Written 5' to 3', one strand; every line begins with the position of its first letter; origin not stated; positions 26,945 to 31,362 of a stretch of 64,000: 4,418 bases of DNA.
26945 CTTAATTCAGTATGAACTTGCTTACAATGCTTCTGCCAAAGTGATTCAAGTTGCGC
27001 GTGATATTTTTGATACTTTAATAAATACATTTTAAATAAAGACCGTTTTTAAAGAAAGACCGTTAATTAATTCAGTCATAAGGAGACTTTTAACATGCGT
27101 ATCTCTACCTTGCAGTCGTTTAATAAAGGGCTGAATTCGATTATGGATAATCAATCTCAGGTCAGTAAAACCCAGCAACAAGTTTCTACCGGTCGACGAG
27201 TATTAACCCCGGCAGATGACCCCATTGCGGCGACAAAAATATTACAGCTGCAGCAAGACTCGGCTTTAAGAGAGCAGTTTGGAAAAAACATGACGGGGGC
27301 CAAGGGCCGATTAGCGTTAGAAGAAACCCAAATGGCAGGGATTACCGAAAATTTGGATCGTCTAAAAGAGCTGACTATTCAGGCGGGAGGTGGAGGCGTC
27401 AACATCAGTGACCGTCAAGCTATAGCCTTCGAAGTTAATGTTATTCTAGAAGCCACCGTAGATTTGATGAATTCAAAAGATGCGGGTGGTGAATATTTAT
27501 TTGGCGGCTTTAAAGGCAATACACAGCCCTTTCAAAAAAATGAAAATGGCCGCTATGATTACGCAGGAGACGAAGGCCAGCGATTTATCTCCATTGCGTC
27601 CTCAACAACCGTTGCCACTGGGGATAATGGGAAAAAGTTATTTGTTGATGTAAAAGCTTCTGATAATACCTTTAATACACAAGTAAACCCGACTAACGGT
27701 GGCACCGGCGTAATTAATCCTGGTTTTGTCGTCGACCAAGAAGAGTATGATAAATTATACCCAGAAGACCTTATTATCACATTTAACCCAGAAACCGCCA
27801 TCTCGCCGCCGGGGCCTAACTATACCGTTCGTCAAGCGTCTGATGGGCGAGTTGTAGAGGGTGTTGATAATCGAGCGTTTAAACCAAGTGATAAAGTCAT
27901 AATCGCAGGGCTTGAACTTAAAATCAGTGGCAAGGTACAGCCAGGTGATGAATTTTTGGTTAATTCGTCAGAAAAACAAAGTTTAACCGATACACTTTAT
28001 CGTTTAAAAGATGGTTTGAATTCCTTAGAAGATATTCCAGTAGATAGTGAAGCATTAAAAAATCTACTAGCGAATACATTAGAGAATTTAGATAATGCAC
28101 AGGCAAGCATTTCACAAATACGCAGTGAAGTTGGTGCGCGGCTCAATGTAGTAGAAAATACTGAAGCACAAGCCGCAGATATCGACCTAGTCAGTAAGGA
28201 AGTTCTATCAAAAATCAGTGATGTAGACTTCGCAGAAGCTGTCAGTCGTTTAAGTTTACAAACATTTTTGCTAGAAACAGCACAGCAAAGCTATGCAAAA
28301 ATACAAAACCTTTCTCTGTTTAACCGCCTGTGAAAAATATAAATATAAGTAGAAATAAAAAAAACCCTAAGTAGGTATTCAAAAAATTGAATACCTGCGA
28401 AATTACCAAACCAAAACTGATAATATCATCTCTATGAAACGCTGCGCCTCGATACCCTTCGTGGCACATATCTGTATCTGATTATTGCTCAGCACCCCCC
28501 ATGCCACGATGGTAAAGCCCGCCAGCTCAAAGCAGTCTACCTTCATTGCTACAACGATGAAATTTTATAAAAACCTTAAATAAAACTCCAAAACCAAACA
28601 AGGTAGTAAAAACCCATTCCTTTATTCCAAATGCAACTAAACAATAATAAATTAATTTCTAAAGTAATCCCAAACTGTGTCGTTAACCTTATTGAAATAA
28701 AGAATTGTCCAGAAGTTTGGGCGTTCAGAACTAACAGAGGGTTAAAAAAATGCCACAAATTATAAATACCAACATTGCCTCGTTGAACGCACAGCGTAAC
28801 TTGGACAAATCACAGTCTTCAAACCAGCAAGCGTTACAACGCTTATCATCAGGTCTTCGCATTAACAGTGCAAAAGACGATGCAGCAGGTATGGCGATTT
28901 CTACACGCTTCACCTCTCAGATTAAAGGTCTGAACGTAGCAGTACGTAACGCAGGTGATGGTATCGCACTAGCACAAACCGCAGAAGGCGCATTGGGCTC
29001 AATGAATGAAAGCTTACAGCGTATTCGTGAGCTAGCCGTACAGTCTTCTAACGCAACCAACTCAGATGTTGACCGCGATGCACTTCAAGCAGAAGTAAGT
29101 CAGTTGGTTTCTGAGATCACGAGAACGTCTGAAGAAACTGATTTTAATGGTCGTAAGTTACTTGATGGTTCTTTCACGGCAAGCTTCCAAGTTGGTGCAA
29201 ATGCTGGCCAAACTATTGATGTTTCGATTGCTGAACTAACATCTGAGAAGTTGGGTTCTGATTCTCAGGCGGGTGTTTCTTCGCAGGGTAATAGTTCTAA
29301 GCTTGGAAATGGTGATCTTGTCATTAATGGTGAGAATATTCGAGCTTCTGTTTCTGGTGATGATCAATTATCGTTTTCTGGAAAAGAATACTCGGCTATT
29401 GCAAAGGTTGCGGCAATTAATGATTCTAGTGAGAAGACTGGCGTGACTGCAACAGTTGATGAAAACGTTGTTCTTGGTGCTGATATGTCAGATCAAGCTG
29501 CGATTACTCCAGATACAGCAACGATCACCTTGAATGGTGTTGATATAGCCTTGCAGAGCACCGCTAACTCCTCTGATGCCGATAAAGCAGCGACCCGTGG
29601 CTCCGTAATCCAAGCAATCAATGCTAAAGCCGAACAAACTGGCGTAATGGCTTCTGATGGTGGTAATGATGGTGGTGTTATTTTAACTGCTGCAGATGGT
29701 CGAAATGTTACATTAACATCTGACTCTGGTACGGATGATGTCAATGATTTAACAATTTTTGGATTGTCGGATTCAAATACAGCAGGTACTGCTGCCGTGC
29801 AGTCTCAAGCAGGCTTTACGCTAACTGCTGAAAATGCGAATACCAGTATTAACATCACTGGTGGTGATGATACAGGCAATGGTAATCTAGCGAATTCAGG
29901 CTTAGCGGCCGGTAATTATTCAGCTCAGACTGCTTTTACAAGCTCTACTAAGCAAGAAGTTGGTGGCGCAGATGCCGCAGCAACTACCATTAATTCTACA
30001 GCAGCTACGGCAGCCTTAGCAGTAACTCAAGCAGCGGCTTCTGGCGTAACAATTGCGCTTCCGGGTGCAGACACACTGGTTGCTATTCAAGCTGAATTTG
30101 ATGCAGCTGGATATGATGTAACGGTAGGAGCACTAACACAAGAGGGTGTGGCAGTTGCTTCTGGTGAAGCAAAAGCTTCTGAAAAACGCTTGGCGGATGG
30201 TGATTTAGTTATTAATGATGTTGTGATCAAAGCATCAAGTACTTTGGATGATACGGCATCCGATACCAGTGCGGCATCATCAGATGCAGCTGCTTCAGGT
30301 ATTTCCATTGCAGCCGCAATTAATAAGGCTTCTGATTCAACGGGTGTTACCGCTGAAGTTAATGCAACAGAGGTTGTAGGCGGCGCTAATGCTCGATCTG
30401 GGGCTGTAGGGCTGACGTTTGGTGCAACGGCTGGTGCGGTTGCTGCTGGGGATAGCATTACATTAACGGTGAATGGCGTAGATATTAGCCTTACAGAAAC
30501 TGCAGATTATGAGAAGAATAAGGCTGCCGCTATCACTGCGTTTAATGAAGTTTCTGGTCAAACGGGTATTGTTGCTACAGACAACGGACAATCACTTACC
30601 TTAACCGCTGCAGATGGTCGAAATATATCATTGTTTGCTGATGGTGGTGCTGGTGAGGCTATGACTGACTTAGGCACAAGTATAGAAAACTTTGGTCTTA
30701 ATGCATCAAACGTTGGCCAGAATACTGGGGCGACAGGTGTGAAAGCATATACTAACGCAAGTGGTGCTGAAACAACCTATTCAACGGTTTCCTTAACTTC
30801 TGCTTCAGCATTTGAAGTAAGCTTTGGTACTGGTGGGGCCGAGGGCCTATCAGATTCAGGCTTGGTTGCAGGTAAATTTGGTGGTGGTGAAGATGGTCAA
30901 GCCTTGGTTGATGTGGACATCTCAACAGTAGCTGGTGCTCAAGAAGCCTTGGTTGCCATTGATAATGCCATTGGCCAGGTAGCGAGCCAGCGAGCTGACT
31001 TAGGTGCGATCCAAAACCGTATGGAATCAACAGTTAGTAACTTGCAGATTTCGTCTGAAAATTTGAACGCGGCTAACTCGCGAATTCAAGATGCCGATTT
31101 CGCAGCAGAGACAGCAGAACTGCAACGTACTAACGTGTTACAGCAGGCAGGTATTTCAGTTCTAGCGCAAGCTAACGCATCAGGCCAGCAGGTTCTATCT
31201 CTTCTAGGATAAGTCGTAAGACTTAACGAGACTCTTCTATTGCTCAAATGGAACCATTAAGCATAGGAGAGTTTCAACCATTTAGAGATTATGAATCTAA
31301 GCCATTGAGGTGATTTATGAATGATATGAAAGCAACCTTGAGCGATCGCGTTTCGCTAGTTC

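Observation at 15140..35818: All four surface-exposed axial proteins (hook, HAP1, flagellin, cap) are enlarged by the same repeat module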

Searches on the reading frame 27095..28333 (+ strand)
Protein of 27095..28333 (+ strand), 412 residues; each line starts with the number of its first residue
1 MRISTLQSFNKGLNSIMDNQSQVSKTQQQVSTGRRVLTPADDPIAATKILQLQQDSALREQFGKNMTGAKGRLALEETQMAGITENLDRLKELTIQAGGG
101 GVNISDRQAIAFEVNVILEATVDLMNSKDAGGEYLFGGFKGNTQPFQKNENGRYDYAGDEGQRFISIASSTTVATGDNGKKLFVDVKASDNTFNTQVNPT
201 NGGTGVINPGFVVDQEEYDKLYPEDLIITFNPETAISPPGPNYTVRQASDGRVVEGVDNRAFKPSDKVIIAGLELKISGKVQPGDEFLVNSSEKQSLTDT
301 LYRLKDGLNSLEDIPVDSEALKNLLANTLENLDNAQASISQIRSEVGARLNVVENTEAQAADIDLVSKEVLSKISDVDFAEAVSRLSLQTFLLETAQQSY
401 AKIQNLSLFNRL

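Call 3: search_protein_families(library=pfam, proteins=[window:27095-28333:+], max_evalue=0.01)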
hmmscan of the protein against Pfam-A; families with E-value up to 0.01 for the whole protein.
window:27095-28333:+ (412 aa): 2 families
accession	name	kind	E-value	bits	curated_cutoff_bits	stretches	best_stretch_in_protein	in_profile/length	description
PF00669.25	Flagellin_N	-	2.5e-19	70.2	26.6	1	3-138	1-136/139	Bacterial flagellin N-terminal helical region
PF00700.27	Flagellin_C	-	1.4e-07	32.1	23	1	329-408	1-82/86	Bacterial flagellin C-terminal helical region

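Call 4: search_protein_families(library=ncbifam, proteins=[window:27095-28333:+], max_evalue=0.01)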
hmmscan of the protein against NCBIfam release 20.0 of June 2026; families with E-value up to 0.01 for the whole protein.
window:27095-28333:+ (412 aa): 24 families
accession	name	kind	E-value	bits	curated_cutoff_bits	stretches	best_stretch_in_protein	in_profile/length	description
NF009361.0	PRK12717.1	equivalog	1.4e-89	301.1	407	2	1-221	1-222/524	flagellar hook-associated protein 3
TIGR02550.1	flagell_flgL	equivalog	1.5e-89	301.1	127.2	1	2-412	1-387/387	flagellar hook-associated protein FlgL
NF009362.0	PRK12718.1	equivalog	4.6e-45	154.6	602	2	1-206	1-207/510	flagellar hook-associated protein FlgL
NF005187.0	PRK06663.1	equivalog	6.7e-35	120.7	337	2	1-151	2-152/419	flagellar hook-associated protein 3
NF005980.0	PRK08073.1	equivalog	5e-33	114.6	291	2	1-186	1-181/287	flagellar hook-associated protein 3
NF011282.0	PRK14692.1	equivalog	1.2e-17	63.5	878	2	1-186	1-181/749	flagellar hook-associated protein FlgL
NF006265.0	PRK08412.1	equivalog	7.4e-17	60.8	749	2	1-188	1-183/827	flagellar hook-associated protein FlgL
NF004669.0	PRK06008.1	equivalog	9e-13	48.3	230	2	3-149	6-148/348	flagellar hook-associated family protein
NF033376.1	lat_flg_LafA_1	exception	1.5e-08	34.3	440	1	10-206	11-202/304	lateral flagellin LafA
NF009444.0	PRK12802.1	equivalog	3.1e-08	33.5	332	2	18-142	20-144/282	flagellin domain-containing protein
NF006489.0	PRK08913.1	equivalog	5.3e-08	32.7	217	1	2-172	4-151/303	flagellin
NF038071.1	lat_flg_LafA_2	exception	6.9e-08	32.2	365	2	17-138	19-140/284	lateral flagellin LafA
NF006468.0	PRK08869.1-3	subfamily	2.9e-07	29.9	436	1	20-142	22-144/378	polar flagellin E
NF005294.0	PRK06819.1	subfamily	3.8e-07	30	387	2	319-392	280-353/376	FliC/FljB family flagellin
NF006470.0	PRK08869.1-5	equivalog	1.4e-05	24.5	423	1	18-119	19-120/388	flagellin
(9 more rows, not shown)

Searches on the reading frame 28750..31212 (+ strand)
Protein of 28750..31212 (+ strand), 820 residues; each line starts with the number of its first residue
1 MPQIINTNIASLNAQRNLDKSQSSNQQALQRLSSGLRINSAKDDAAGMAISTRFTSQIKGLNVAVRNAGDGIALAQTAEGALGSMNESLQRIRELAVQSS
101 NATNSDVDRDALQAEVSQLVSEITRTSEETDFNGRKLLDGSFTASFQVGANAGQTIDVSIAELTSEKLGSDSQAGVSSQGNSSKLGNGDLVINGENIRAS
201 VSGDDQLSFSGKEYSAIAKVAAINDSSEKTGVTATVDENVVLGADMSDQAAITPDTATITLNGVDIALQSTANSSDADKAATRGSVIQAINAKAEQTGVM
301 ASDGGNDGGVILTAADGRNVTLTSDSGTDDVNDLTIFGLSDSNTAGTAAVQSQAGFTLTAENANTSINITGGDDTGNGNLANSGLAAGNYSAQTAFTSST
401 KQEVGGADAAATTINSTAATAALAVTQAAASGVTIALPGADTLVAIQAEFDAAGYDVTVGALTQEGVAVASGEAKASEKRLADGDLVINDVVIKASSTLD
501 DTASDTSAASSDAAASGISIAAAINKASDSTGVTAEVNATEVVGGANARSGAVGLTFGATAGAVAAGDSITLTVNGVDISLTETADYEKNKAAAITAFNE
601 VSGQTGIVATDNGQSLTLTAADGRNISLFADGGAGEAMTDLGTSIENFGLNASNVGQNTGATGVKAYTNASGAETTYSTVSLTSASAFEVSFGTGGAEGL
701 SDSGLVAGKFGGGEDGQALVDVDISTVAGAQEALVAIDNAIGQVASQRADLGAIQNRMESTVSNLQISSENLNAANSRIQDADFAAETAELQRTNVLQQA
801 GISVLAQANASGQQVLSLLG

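Call 3: search_protein_families(library=pfam, proteins=[window:28750-31212:+], max_evalue=0.01)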
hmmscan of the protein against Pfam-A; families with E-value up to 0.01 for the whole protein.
window:28750-31212:+ (820 aa): 3 families
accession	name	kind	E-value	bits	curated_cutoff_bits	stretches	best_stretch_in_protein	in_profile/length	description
PF00669.25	Flagellin_N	-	5.3e-46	156.6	26.6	1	5-143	1-139/139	Bacterial flagellin N-terminal helical region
PF00700.27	Flagellin_C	-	7.6e-26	90.7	23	1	736-819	3-86/86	Bacterial flagellin C-terminal helical region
PF25784.1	BigA_N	-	0.0092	16.5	24.5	0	306-343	29-66/80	BigA and YdbA N-terminal beta barrel domain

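Call 4: search_protein_families(library=ncbifam, proteins=[window:28750-31212:+], max_evalue=0.01)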
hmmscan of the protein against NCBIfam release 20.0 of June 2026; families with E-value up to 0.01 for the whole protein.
window:28750-31212:+ (820 aa): 27 families (the best 25 are shown)
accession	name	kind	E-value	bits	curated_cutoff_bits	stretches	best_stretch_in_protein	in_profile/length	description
NF009448.0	PRK12806.1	equivalog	3.1e-127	425.2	531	2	1-371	1-368/475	flagellin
NF006467.0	PRK08869.1-2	subfamily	1e-106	357.4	443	2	1-241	1-254/400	flagellin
NF005294.0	PRK06819.1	subfamily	1.1e-90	304.8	387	2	1-296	1-285/376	FliC/FljB family flagellin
NF005953.0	PRK08026.1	subfamily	3.6e-88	297.5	619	2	1-431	1-425/548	FliC/FljB family flagellin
NF009444.0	PRK12802.1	equivalog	1.8e-85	286.9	332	2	5-179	5-183/282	flagellin domain-containing protein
NF006466.0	PRK08869.1-1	subfamily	1.2e-77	262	426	2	5-249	5-250/377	flagellin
NF006468.0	PRK08869.1-3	subfamily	9.4e-76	255.3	436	2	5-180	5-181/378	polar flagellin E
NF006469.0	PRK08869.1-4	equivalog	1.6e-73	248.3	627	2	4-240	4-241/377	flagellin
NF006470.0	PRK08869.1-5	equivalog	2.5e-66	224.5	423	2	5-293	4-275/388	flagellin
NF009446.0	PRK12804.1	subfamily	8.8e-66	222.4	352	2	5-208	3-216/301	flagellin Hag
NF010115.0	PRK13588.1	subfamily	1.2e-60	205.9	503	2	4-446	4-430/514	flagellin B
NF006264.0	PRK08411.1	subfamily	1.8e-57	195.4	729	3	4-331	4-318/572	flagellin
NF038071.1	lat_flg_LafA_2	exception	1.4e-55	188.7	365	2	4-162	4-166/284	lateral flagellin LafA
NF009234.0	PRK12584.1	equivalog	1.6e-55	189.1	752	2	4-444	4-424/510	flagellin A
NF009449.0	PRK12807.1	subfamily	3.5e-51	174.5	347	2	5-168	3-164/287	flagellin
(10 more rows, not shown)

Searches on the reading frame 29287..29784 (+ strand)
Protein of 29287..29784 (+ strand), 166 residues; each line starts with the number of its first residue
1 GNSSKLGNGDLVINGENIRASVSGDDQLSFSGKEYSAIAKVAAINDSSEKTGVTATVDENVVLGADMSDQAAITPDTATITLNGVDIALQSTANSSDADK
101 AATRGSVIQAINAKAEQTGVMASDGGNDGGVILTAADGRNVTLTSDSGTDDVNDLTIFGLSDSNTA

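Call 45: search_protein_families(library=pfam, proteins=[window:29287-29784:+], max_evalue=10)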
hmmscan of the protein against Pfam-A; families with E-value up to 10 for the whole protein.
window:29287-29784:+ (166 aa): 2 families
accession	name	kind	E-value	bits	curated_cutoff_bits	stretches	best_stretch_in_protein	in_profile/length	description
PF07196.18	Flagellin_IN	-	2.5e-08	34.4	22.7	2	41-60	27-46/55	Flagellin hook IN motif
PF25784.1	BigA_N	-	0.0054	17.3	24.5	1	127-164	29-66/80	BigA and YdbA N-terminal beta barrel domain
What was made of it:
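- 29296..29934 (+): FliC DE1 unit (aa 183-395): two Flagellin_IN-type modules (183-250, 252-330) plus a beta part. PF07196 34.4 bits, above the 22.7 cutoff (call 45).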

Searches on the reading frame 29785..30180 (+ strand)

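Call 45: search_protein_families(library=pfam, proteins=[window:29785-30180:+], max_evalue=10)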
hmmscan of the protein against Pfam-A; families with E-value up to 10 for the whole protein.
window:29785-30180:+ (132 aa): 1 family
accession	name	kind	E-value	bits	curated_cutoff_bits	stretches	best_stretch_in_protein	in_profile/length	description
PF03586.18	Herpes_UL36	-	0.052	13.3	23.2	1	53-106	188-236/251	Herpesvirus UL36 tegument protein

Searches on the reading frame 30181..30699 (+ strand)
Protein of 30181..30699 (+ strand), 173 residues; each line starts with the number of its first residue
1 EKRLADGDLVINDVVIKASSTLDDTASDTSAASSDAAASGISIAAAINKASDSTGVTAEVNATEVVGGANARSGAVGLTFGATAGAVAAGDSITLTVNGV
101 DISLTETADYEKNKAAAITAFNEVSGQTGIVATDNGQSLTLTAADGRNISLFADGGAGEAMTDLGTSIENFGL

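Call 45: search_protein_families(library=pfam, proteins=[window:30181-30699:+], max_evalue=10)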
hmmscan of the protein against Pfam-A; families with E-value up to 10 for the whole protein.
window:30181-30699:+ (173 aa): 2 families
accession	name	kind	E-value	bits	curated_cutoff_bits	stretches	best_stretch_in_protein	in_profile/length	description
PF07196.18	Flagellin_IN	-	0.0011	19.6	22.7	2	24-67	12-47/55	Flagellin hook IN motif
PF10696.14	DUF2501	-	0.043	14.5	21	1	103-144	16-55/78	Protein of unknown function (DUF2501)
